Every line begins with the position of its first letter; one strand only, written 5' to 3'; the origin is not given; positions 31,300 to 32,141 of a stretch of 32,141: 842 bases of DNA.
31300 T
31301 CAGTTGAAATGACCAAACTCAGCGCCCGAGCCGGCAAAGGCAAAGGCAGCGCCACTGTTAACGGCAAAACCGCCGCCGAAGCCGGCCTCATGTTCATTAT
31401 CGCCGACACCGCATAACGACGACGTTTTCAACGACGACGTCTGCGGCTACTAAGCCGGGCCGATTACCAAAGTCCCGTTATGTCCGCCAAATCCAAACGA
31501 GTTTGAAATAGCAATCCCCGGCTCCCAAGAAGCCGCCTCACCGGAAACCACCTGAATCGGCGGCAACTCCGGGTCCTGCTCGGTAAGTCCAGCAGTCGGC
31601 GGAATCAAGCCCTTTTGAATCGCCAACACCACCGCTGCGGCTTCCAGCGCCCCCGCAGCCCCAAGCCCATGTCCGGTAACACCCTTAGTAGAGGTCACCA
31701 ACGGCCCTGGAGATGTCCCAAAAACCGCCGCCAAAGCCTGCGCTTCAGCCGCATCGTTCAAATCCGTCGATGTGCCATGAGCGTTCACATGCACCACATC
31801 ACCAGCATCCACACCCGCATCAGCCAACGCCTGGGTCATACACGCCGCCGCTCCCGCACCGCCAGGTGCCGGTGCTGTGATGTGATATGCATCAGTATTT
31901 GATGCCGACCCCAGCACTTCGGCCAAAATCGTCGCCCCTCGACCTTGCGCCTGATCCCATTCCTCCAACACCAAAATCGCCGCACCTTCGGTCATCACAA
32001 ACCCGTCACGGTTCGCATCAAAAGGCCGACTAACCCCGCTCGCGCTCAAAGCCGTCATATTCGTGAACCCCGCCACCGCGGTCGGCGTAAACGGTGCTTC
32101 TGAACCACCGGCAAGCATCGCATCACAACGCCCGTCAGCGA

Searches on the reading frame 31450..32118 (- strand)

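Call 60: search_protein_families(library=pfam, proteins=[window:31450-32118:-])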
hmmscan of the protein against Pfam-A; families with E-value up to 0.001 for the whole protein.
window:31450-32118:- (222 aa): 2 families
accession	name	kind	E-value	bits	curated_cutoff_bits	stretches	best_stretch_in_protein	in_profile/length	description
PF02801.28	Ketoacyl-synt_C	-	4e-36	124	20.8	1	65-178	1-118/119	Beta-ketoacyl synthase, C-terminal domain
PF00109.32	ketoacyl-synt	-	5.1e-13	49.6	20.8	1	1-56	196-251/252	Beta-ketoacyl synthase, N-terminal domain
